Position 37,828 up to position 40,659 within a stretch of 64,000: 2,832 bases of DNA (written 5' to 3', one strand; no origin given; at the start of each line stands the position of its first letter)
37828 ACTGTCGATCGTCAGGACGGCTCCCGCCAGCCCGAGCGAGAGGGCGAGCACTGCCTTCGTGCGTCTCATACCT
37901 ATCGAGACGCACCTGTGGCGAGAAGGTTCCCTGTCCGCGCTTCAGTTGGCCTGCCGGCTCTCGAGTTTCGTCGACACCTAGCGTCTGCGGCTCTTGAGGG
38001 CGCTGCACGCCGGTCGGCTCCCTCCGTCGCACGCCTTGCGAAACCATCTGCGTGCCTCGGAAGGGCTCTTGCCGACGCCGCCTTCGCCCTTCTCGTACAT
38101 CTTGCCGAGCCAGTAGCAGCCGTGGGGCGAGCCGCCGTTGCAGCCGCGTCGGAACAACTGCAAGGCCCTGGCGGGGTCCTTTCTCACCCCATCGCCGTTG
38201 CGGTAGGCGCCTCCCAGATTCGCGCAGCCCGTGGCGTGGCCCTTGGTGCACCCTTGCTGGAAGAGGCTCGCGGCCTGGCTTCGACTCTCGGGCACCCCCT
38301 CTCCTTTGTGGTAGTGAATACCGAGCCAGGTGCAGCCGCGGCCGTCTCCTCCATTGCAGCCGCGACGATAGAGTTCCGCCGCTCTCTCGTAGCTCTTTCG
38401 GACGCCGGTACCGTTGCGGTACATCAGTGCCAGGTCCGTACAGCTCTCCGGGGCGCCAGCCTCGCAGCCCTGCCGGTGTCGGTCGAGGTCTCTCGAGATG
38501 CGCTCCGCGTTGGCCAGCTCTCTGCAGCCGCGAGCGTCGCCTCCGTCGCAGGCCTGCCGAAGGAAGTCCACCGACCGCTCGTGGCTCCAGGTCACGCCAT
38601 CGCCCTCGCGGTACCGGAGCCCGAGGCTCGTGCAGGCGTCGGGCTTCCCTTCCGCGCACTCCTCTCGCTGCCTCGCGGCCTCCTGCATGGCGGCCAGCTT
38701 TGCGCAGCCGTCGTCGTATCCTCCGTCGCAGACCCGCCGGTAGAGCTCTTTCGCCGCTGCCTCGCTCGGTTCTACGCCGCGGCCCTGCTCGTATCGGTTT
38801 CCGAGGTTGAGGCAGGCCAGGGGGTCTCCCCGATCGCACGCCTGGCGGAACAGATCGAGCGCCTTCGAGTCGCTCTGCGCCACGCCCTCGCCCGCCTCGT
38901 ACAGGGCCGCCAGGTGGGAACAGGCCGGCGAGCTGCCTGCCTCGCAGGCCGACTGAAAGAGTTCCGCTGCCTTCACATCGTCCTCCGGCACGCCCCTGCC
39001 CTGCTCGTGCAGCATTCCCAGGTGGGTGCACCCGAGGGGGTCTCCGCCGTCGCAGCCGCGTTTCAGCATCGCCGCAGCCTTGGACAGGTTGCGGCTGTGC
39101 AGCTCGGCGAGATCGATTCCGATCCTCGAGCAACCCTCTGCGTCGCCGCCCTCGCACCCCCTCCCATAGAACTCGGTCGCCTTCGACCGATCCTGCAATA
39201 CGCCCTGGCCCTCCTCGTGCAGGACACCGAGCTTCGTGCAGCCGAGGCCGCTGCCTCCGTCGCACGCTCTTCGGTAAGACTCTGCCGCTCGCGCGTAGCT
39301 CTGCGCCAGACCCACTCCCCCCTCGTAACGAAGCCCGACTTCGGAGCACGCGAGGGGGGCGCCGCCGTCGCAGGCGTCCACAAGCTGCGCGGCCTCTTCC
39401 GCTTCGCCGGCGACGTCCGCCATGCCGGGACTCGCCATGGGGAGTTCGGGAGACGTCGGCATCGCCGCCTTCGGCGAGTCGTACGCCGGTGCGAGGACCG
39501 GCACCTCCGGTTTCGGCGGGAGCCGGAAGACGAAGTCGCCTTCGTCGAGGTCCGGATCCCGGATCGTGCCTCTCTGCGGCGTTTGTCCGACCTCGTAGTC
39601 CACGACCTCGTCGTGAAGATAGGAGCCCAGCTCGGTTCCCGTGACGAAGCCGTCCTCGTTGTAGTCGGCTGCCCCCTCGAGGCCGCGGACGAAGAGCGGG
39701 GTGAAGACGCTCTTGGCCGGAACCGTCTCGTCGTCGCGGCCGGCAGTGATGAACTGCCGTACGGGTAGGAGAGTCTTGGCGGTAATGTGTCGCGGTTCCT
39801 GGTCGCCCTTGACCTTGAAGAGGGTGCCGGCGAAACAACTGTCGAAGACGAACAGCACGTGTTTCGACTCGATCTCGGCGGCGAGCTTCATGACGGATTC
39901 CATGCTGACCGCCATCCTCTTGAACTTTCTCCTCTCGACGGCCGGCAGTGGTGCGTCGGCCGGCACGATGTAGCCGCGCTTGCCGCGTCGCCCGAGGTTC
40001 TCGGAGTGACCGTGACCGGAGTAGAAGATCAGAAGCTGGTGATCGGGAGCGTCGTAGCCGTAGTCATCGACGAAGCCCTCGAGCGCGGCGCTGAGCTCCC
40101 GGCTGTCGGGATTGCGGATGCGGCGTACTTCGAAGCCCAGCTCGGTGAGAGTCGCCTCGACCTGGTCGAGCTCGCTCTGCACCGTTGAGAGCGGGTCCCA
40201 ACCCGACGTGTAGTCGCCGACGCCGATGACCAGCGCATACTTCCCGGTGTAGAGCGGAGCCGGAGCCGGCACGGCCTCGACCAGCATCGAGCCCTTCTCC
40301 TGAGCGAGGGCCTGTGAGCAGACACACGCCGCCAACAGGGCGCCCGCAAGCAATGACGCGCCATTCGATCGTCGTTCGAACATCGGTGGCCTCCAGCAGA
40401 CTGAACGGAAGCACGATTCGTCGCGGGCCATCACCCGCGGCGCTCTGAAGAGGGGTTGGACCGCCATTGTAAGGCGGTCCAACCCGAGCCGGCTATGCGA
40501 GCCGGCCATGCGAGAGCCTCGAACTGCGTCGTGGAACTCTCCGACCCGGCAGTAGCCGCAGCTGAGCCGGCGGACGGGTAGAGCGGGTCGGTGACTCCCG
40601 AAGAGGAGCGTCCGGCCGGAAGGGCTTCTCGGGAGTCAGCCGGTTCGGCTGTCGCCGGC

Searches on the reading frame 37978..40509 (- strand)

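Call 29: search_protein_families(library=pfam, proteins=[window:37978-40509:-], max_evalue=0.001)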
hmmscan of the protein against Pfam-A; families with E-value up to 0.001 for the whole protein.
window:37978-40509:- (843 aa): 2 families
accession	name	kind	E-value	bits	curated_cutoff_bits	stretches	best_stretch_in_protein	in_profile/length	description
PF08238.18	Sel1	-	1.1e-70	231.9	30.7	6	795-831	1-36/36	Sel1 repeat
PF00656.27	Peptidase_C14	-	9e-16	58.7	21.4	1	90-236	2-142/233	Caspase domain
